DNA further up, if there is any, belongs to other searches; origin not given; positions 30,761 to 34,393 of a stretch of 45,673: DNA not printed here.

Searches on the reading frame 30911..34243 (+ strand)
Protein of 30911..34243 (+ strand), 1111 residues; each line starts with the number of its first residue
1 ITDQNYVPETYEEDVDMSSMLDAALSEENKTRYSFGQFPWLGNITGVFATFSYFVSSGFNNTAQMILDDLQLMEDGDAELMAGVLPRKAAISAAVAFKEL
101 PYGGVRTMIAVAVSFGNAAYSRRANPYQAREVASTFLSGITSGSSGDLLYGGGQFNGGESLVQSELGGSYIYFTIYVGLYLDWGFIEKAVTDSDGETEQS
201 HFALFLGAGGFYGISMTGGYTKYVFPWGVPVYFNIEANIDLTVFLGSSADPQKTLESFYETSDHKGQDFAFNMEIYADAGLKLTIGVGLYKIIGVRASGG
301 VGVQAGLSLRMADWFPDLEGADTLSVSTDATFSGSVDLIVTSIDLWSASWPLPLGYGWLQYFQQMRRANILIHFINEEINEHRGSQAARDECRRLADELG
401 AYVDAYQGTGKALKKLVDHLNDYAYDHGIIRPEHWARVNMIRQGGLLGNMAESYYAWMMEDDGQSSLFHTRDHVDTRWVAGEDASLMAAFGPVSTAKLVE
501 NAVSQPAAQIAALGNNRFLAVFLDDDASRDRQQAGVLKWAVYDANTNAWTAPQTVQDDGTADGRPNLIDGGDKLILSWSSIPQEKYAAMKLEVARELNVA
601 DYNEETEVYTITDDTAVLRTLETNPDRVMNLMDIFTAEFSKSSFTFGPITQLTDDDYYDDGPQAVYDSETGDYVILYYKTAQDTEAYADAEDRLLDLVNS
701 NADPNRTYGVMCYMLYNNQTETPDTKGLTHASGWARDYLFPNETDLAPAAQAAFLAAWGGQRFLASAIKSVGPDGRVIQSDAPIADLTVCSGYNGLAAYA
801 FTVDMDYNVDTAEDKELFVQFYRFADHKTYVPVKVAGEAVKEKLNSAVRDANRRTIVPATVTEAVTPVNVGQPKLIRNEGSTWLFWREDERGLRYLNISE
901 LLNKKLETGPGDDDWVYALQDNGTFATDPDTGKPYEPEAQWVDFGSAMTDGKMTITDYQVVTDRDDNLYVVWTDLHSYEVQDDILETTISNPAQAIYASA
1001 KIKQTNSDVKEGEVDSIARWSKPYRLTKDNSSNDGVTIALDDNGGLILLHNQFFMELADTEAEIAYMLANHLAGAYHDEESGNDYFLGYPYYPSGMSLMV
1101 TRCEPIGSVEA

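Call 60: find_homologous_proteins(query=window:30911-34243:+, max_evalue=0.00001)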
Query window:30911-34243:+ (1111 aa): 5 proteins with E <= 0.00001 among 8000 candidates.
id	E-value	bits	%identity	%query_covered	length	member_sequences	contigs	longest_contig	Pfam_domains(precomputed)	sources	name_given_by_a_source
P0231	0.0e+0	2186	84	100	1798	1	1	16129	PF18998.7,PF00395.26,PF02368.25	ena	-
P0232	0.0e+0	1188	52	100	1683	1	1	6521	PF07705.18,PF00395.26,PF02368.25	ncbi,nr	ncbi:MAG: S-layer homology domain-containing protein, partial [Oscillospiraceae bacterium]|nr:S-laye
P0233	3.8e-283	960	61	64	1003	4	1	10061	-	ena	-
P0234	1.1e-269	916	54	72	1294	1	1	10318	PF07705.18,PF00395.26,PF02368.25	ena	-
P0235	3.4e-65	238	72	15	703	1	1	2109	-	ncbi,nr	ncbi:MAG: hypothetical protein IKX47_00465, partial [Oscillospiraceae bacterium]|nr:hypothetical pro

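Call 75: predict_structure(alignment_id=A5)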
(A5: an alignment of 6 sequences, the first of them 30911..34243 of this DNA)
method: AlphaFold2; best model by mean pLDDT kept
length: 1111 residues; sequences in the alignment: 6
mean_pLDDT: 36.5   pTM: 0.30
mean pLDDT of the five models: 36.5, 35.6, 33.4, 33.3, 31.1
residues with pLDDT >= 90: 0; 70-90: 34; 50-70: 134; < 50: 943
segments of 3 or more residues with pLDDT < 50: 1-28, 33-187, 198-372, 404-411, 432-521, 524-535, 542-549, 559-577, 620-634, 652-886, 888-892, 910-913, 919-925, 932-938, 942-971, 973-1002, 1004-1111
pLDDT, mean of each block of 10 residues (from residue 1): 28 39 47 43 28 24 33 31 27 31 34 28 28 29 29 27 25 29 46 54 34 27 24 25 25 28 25 21 23 24 24 27 24 24 23 31 47 57 71 69 47 60 64 45 31 27 25 22 26 24 29 41 42 45 46 56 41 46 65 78 74 59 44 51 61 36 31 31 32 36 31 29 32 35 33 32 33 34 28 25 29 24 21 25 33 36 26 38 46 50 54 49 46 49 41 40 41 40 33 36 37 32 29 29 33 30 39 35 32 26 29 23
secondary structure, 60 per line:
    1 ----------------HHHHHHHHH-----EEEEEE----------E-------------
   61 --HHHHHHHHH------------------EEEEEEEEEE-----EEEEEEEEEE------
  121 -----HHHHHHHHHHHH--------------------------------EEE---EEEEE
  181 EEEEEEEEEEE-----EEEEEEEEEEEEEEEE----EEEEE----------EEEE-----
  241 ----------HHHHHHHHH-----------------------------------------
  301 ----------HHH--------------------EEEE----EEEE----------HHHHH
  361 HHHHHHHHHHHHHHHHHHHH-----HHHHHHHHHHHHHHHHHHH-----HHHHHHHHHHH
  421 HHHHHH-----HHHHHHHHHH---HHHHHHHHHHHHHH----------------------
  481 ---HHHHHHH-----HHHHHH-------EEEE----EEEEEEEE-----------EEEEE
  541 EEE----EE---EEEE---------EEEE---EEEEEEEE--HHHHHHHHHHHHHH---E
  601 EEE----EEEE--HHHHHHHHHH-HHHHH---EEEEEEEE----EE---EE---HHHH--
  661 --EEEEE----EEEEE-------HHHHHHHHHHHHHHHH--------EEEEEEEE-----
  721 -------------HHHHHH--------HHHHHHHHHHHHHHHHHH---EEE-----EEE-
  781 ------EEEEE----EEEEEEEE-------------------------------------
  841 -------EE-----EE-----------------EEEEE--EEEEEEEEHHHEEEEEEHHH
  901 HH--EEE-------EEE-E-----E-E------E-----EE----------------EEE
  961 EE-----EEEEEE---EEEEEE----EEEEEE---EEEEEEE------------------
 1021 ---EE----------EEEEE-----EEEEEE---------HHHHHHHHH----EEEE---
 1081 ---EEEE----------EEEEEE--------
elements in order (helices of 4 or more, strands of 3 or more residues): H17-25 E31-36 H63-71 E90-99 E105-114 H126-137 E170-172 E176-191 E197-212 E217-221 E232-235 H251-259 E334-337 E342-345 H356-380 H386-404 H410-426 H432-441 H445-458 H484-490 H496-501 E509-512 E517-524 E536-543 E553-556 E566-569 E573-580 H583-596 E600-603 E608-611 H614-623 H625-629 E633-640 H655-658 E663-667 E672-676 H684-699 E708-715 H734-739 H748-765 E769-771 E777-779 E787-791 E796-803 E874-878 E881-888 E892-897 H898-902 E905-907 E915-917 E958-962 E968-973 E977-982 E987-992 E996-1002 E1036-1040 E1046-1051 H1061-1069 E1074-1077 E1084-1087 E1098-1103
